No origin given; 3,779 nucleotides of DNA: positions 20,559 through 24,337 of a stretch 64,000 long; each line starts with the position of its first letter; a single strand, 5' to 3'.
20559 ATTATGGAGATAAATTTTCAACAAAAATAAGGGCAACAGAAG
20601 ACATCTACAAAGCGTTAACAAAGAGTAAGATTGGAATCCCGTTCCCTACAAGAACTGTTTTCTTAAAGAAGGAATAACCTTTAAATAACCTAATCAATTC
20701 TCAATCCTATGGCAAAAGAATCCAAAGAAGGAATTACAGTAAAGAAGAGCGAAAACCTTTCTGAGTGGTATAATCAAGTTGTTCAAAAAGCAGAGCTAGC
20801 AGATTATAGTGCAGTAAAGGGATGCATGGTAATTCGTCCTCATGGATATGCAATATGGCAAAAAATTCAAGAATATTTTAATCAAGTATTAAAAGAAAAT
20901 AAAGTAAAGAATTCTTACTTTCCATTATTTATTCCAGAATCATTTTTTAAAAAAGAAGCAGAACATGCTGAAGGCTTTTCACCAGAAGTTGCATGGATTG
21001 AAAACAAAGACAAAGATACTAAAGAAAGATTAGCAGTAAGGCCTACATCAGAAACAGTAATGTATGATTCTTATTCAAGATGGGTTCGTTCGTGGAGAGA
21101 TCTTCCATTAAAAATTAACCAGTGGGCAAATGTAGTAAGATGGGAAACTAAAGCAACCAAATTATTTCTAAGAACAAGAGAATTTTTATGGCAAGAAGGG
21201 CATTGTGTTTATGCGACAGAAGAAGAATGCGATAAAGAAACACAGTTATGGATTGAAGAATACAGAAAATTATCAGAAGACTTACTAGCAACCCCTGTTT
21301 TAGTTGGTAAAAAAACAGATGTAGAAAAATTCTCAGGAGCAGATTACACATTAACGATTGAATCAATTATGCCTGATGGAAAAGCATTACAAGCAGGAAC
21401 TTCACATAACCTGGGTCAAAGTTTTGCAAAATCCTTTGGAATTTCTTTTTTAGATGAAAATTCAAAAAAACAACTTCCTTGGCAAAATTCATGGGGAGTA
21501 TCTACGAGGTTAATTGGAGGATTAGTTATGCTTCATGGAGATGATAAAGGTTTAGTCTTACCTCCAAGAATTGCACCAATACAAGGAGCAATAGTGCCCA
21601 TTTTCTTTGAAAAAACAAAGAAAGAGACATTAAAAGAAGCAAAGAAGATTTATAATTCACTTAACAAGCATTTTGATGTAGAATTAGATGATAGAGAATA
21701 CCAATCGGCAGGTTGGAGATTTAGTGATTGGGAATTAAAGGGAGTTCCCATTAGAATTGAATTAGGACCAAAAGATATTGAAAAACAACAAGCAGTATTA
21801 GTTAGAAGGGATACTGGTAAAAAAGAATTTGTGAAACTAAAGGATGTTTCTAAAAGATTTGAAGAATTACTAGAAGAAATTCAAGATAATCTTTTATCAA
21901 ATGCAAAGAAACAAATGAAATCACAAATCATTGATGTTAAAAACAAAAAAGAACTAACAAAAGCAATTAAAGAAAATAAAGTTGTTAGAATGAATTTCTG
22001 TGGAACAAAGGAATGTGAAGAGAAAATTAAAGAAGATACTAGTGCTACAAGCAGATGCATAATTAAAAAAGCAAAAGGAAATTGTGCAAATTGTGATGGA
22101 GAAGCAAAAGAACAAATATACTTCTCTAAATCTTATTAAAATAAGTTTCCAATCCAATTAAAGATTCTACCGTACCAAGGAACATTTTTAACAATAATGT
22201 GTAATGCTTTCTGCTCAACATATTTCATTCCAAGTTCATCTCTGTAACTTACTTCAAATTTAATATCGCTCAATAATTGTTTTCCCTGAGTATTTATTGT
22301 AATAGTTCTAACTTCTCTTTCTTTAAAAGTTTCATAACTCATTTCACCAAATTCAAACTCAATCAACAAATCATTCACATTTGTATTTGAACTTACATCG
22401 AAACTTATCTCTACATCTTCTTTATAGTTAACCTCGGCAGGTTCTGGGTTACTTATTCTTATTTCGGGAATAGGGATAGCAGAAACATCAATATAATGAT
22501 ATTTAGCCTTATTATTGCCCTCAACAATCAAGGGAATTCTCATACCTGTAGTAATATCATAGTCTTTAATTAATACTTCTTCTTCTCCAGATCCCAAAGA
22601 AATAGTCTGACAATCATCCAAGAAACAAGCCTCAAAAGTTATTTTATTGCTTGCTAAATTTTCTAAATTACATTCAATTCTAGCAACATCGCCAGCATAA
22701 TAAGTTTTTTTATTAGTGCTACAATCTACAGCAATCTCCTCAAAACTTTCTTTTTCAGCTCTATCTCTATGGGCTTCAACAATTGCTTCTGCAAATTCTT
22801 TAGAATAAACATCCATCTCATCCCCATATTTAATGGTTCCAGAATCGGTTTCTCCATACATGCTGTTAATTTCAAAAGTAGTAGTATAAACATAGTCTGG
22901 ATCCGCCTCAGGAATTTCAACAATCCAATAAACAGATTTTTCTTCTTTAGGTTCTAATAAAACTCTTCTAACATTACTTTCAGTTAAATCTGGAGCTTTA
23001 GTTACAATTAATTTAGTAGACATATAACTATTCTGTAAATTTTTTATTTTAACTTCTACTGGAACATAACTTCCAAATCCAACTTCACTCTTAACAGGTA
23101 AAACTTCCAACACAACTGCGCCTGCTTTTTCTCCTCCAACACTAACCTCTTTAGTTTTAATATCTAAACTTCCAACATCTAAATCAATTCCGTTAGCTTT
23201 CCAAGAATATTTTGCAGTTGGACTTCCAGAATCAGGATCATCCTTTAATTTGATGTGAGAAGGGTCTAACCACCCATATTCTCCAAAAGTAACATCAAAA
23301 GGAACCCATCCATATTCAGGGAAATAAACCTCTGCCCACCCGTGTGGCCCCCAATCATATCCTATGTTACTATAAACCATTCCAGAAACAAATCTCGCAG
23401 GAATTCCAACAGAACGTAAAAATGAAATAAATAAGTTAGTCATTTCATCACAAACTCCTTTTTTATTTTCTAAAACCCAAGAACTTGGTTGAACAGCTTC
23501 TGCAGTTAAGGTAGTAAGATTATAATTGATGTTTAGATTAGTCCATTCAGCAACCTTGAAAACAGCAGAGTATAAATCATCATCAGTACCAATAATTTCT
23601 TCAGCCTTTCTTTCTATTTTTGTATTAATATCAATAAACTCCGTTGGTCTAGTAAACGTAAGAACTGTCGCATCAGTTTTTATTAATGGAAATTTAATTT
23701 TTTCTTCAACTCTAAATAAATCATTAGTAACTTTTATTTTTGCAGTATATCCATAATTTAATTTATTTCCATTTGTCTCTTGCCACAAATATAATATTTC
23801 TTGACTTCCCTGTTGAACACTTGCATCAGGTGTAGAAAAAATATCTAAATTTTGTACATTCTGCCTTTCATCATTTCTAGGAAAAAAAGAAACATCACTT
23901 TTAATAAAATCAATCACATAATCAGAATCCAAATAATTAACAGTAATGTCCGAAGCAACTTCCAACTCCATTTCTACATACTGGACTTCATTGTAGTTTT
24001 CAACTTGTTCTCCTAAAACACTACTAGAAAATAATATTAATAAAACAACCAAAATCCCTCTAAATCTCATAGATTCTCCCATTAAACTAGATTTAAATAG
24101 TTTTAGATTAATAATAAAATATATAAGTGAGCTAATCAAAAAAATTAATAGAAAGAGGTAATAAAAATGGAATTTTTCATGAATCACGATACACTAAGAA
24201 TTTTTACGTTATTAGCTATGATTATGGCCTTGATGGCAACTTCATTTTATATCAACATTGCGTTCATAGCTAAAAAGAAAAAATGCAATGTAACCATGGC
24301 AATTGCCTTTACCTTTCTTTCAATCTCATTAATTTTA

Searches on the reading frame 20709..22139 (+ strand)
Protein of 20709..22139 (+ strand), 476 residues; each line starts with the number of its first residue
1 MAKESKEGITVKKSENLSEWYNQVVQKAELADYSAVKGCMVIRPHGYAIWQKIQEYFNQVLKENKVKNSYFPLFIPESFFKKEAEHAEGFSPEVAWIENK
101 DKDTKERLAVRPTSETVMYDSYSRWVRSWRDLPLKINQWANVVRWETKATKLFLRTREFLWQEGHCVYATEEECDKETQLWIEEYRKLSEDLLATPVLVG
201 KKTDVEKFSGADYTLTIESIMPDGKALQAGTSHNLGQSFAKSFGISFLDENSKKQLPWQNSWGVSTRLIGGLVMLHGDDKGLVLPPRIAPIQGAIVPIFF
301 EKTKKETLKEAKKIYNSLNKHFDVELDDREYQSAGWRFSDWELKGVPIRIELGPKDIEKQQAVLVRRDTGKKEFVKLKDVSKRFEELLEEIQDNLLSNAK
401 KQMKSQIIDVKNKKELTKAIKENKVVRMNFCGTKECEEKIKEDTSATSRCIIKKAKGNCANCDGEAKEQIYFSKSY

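Call 38: search_protein_families(library=pfam, proteins=[window:20709-22139:+], max_evalue=0.00001)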
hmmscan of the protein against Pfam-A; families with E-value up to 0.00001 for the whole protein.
window:20709-22139:+ (476 aa): 3 families
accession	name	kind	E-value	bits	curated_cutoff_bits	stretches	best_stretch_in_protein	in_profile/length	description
PF00587.30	tRNA-synt_2b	-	9.2e-23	81.7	29.3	1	102-270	5-173/179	tRNA synthetase class II core domain (G, H, P, S and T)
PF03129.25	HGTP_anticodon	-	6.9e-18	65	21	1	295-386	4-93/94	Anticodon binding domain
PF09180.16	ProRS-C_1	-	1e-16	61.3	31.5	1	414-476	2-71/71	Prolyl-tRNA synthetase, C-terminal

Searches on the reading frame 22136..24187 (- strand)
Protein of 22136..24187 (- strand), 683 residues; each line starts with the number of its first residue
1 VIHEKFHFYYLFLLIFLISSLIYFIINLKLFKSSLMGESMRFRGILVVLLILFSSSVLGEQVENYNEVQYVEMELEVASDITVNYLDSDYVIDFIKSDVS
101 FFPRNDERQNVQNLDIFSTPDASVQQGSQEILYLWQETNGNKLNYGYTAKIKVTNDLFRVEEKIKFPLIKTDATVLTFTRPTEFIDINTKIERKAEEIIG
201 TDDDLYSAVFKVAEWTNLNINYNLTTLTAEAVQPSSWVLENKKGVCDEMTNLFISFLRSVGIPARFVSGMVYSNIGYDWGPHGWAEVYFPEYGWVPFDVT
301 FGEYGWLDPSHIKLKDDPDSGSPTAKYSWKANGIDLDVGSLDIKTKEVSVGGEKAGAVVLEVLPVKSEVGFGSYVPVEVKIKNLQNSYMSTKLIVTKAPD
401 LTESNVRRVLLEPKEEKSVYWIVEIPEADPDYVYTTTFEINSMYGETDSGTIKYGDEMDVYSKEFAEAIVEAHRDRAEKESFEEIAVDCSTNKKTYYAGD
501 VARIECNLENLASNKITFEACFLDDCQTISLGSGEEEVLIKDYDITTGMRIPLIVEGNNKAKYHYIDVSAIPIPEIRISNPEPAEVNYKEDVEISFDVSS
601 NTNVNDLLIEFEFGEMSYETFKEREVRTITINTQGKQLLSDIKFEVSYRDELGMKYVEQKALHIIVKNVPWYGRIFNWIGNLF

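Call 38: search_protein_families(library=pfam, proteins=[window:22136-24187:-], max_evalue=0.00001)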
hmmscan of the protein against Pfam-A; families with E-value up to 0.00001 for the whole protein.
window:22136-24187:- (683 aa): 1 family
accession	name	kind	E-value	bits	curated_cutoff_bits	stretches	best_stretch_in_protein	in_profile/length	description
PF01841.26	Transglut_core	-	6.2e-26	91.2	23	1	194-298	3-107/108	Transglutaminase-like superfamily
